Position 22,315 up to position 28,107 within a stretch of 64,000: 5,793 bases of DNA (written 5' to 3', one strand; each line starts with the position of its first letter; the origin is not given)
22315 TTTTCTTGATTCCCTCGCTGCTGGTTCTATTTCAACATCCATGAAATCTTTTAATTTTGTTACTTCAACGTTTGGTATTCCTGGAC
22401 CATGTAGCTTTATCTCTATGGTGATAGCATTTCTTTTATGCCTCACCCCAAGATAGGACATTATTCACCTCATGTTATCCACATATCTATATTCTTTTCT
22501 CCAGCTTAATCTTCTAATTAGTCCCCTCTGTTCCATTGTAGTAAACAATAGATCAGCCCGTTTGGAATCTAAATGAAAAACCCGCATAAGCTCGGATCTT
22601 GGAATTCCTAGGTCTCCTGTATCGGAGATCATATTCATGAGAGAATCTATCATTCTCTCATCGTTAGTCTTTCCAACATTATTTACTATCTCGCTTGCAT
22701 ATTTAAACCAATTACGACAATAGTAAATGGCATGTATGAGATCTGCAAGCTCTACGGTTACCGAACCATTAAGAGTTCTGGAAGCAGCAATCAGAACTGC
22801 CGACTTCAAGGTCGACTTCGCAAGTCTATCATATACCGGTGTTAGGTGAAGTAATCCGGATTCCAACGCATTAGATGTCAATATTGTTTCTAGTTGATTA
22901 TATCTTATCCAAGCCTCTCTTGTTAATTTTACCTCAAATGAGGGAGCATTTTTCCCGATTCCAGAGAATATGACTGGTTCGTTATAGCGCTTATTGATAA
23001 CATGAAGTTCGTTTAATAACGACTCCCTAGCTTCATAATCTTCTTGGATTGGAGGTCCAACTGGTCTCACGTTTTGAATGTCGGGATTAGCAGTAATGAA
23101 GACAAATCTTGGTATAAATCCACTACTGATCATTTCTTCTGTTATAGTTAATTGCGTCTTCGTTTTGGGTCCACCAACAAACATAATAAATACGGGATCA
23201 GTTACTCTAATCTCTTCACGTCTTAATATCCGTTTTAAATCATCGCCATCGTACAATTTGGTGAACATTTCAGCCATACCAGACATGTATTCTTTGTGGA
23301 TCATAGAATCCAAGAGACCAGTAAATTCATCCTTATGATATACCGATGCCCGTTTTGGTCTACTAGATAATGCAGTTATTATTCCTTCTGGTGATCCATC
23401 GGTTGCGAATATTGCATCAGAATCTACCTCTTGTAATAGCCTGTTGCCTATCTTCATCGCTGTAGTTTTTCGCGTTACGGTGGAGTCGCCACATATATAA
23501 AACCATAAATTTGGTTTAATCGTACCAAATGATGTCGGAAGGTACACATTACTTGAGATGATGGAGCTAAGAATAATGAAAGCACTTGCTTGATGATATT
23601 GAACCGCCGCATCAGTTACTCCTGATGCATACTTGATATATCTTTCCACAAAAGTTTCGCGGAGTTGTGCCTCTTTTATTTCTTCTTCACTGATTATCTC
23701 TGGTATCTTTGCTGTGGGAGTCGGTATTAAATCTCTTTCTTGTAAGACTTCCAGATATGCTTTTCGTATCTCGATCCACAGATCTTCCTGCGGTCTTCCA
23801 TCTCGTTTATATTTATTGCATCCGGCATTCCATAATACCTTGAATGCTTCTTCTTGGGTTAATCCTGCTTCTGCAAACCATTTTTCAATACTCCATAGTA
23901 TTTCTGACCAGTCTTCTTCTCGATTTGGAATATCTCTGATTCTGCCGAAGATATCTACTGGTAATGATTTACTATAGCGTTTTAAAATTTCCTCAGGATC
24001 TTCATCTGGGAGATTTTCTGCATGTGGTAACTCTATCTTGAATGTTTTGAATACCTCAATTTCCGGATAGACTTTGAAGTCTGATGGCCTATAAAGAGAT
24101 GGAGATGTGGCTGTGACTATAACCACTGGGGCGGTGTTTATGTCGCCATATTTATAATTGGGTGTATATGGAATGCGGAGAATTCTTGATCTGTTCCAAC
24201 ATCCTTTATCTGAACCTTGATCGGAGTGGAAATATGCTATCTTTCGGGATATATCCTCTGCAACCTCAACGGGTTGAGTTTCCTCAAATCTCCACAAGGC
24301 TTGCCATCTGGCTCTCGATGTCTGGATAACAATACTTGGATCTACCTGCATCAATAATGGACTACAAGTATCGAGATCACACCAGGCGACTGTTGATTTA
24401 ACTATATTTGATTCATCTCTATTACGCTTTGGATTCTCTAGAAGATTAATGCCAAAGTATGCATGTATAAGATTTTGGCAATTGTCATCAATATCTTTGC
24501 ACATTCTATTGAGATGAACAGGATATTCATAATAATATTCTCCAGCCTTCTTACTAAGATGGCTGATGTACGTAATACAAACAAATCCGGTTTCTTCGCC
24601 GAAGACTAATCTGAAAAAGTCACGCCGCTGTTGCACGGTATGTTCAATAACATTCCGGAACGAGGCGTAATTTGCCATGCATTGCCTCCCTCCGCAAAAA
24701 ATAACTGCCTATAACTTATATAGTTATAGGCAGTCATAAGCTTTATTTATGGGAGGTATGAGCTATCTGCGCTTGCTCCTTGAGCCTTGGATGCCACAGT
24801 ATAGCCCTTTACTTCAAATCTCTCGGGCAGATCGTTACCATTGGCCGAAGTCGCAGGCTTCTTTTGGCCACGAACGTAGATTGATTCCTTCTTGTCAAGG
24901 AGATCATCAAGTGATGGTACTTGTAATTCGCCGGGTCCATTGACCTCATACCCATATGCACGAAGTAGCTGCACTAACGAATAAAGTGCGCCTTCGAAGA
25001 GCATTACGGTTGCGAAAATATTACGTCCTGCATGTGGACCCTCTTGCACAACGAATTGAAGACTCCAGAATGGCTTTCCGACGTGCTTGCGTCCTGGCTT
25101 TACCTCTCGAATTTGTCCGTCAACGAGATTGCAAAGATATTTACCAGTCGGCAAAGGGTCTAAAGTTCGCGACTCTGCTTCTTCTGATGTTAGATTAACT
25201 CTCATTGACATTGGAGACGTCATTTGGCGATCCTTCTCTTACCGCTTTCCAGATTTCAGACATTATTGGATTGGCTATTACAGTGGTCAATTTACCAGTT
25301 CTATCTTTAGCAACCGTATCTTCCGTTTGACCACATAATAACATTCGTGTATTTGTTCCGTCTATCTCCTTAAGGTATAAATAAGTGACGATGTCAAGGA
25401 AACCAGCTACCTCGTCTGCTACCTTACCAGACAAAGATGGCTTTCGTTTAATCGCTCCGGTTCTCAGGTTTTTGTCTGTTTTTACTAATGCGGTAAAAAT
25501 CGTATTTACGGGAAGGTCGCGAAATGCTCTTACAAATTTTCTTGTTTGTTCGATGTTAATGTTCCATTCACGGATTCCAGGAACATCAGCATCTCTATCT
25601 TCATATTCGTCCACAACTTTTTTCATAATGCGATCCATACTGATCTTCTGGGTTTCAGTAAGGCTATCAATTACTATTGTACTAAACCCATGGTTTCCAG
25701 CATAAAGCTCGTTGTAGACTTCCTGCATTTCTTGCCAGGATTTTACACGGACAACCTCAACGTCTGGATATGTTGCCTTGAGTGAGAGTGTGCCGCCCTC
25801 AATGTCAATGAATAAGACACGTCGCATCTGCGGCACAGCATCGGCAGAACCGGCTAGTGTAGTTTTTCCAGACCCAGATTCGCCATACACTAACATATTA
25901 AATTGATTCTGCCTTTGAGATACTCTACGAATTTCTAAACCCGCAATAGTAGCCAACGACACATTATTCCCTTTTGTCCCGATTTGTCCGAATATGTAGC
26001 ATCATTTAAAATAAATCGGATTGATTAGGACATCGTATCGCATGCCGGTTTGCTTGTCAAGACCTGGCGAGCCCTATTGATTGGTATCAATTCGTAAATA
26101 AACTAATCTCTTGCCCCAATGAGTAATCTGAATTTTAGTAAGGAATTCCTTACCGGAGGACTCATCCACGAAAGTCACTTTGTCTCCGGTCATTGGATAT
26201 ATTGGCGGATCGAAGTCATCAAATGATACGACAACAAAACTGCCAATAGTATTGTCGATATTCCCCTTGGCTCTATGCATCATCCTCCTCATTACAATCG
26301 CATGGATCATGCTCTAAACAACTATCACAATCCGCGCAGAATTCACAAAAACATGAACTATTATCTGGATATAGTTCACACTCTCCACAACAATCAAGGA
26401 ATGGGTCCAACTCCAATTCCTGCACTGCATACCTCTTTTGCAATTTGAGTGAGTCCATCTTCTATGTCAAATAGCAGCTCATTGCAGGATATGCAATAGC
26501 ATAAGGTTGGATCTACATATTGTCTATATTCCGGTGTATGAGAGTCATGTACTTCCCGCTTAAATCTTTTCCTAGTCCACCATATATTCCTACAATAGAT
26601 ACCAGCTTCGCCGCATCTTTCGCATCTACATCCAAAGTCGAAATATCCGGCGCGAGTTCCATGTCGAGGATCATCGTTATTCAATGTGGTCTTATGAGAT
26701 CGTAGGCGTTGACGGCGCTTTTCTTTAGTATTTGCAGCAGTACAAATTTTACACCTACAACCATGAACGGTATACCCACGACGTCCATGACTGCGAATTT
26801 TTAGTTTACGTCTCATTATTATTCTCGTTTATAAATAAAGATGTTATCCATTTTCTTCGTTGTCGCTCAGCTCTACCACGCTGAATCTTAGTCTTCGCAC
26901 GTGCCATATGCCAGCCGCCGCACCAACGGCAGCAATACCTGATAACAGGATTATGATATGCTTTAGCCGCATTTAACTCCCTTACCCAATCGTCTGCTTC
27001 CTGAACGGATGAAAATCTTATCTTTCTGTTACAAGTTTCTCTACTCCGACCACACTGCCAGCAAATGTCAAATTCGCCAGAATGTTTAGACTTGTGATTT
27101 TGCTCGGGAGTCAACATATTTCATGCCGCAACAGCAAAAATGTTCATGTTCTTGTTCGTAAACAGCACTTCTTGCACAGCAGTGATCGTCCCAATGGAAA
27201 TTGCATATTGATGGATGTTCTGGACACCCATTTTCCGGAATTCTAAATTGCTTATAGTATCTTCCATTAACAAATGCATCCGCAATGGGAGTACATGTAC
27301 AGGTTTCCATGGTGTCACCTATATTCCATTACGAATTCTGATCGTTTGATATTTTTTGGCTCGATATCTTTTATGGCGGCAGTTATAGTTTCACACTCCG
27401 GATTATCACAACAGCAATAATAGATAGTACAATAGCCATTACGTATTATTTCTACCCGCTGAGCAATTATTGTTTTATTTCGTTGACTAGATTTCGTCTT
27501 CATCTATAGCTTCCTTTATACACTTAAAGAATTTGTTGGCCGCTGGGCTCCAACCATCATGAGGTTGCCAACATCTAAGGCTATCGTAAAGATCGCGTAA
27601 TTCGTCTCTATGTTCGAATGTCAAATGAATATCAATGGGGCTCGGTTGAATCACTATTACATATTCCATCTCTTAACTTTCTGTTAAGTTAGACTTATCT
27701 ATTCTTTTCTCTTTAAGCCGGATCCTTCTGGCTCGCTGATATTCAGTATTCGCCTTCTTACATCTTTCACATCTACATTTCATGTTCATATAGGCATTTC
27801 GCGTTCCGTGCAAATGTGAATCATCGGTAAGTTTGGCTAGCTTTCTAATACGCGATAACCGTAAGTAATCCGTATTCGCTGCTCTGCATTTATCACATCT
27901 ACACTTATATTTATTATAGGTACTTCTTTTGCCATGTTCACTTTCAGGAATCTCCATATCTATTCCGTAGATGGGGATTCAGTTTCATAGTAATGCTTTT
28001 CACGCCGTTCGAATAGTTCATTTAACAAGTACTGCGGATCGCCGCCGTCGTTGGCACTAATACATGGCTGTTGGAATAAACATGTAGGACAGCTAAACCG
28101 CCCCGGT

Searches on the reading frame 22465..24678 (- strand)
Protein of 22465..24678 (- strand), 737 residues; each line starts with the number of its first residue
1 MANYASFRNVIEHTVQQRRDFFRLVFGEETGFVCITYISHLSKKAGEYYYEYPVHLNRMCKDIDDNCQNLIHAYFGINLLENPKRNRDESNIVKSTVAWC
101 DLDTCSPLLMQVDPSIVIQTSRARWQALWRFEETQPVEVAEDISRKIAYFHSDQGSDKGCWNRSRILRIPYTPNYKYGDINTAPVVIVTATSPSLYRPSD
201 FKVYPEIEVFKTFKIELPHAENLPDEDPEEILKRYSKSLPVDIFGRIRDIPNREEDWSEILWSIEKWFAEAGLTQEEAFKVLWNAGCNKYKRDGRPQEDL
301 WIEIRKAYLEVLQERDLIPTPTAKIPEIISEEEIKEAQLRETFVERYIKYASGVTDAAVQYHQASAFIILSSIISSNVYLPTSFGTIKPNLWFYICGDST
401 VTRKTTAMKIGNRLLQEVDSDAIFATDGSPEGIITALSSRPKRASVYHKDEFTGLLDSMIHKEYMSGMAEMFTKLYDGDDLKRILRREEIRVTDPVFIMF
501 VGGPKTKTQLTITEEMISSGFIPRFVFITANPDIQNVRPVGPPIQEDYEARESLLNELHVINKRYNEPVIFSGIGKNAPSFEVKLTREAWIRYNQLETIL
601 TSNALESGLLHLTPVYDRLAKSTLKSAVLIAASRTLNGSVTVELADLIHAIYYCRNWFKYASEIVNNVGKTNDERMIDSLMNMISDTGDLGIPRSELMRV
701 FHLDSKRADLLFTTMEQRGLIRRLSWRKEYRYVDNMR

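Call 9: search_protein_families(library=phrogs, proteins=[window:22465-24678:-], max_evalue=0.00001)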
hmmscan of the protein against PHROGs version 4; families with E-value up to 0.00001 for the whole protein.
window:22465-24678:- (737 aa): 4 families
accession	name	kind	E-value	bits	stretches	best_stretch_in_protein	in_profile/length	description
phrog_10514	-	DNA, RNA and nucleotide metabolism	4.1e-90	304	1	16-695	2-701/750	DNA primase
phrog_3123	-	unknown function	2.5e-29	103.3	1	20-309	8-290/583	-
phrog_3022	-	DNA, RNA and nucleotide metabolism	4.3e-16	59.5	1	360-699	379-735/788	DNA primase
phrog_14296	-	DNA, RNA and nucleotide metabolism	5e-10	39.9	1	342-531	3-207/417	DNA primase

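Call 49: search_dna_similar(query=window:22465-24678:-, collection=phages, mode=protein, max_rows=15, max_evalue=0.00001)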
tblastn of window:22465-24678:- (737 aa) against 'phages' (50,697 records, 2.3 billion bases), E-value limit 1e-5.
Records with a match: 80; places in all: 80; records where one place covers at least 80% of the query: 30.
Best place of each record, by identity: <60% 80.
By first word of the organism name: Gordonia 25; Arthrobacter 15; Streptomyces 7; Mycobacterium 7; Microbacterium 5; Curtobacterium 4; Clavibacter 4; Pseudomonas 4; Brevundimonas 2; Caudoviricetes 2; and 5 more.
By host as written in the record: Gordonia rubripertincta NRRL B-16540 18; Arthrobacter sp. ATCC 21022 15; - 6; Microbacterium paraoxydans NRRL B-14843 5; Streptomyces lividans JI 1326 4; Mycobacteroides abscessus 4; Curtobacterium flaccumfaciens NRRL B-729 SEA 3; Streptomyces scabiei RL-34 2; and 15 more.
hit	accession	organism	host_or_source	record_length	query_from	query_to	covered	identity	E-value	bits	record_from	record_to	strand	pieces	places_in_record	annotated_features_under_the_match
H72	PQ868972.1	Curtobacterium phage Yappy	Curtobacterium flaccumfaciens NRRL ...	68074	6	688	93%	27.8%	8e-62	231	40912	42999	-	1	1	83: DNA primase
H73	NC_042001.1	Arthrobacter phage Molivia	Arthrobacter sp. ATCC 21022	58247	19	722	96%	25.9%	4e-54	208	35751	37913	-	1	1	58: DNA primase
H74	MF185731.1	Arthrobacter phage Molivia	Arthrobacter sp. ATCC 21022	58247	19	722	96%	25.9%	4e-54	208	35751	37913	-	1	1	58: DNA primase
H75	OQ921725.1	Streptomyces phage Frankenweenie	Streptomyces scabiei RL-34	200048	21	733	97%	25.1%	6e-43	174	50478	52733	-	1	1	76: DNA primase/helicase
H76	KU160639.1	Arthrobacter phage Anansi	Arthrobacter sp. ATCC 21022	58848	19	688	91%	26.6%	7e-54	207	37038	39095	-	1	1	56: DNA primase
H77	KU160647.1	Arthrobacter phage Gorgeous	Arthrobacter sp. ATCC 21022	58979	19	688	91%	26.6%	7e-54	207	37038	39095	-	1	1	56: DNA primase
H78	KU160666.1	Arthrobacter phage SorJuana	Arthrobacter sp. ATCC 21022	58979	19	688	91%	26.6%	7e-54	207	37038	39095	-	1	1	56: DNA primase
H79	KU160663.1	Arthrobacter phage Rings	Arthrobacter sp. ATCC 21022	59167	19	688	91%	26.6%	7e-54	207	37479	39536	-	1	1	57: DNA primase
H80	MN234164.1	Arthrobacter phage Yeezus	Arthrobacter sp. ATCC 21022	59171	19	688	91%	26.6%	7e-54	207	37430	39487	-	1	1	57: DNA primase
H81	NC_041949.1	Arthrobacter phage Amigo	Arthrobacter sp. ATCC 21022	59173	19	688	91%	26.6%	7e-54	207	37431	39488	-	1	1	57: DNA primase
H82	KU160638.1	Arthrobacter phage Amigo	Arthrobacter sp. ATCC 21022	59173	19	688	91%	26.6%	7e-54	207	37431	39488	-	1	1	57: DNA primase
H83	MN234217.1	Arthrobacter phage Ichor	Arthrobacter sp. ATCC 21022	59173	19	688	91%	26.6%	7e-54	207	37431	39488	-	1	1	57: DNA primase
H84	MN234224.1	Arthrobacter phage Jaek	Arthrobacter sp. ATCC 21022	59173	19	688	91%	26.6%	7e-54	207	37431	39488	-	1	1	57: DNA primase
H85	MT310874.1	Arthrobacter phage Boersma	Arthrobacter sp. ATCC 21022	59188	19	688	91%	26.6%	7e-54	207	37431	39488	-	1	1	59: DNA primase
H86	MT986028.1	Arthrobacter phage Thunderclap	Arthrobacter sp. ATCC 21022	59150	19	688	91%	26.6%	8e-54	207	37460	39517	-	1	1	56: DNA primase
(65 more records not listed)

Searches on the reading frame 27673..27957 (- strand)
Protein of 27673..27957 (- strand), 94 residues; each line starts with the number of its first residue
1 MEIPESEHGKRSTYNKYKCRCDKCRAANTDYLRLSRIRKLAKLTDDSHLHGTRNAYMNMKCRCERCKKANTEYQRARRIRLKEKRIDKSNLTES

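Call 56: search_protein_families(library=pfam, max_evalue=0.01, proteins=[window:27673-27957:-])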
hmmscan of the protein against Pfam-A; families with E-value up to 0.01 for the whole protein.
window:27673-27957:- (94 aa): 1 family
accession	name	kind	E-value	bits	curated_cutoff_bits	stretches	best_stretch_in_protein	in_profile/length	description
PF00007.27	Cys_knot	-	0.00035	21.3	24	0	56-77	78-99/105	Cystine-knot domain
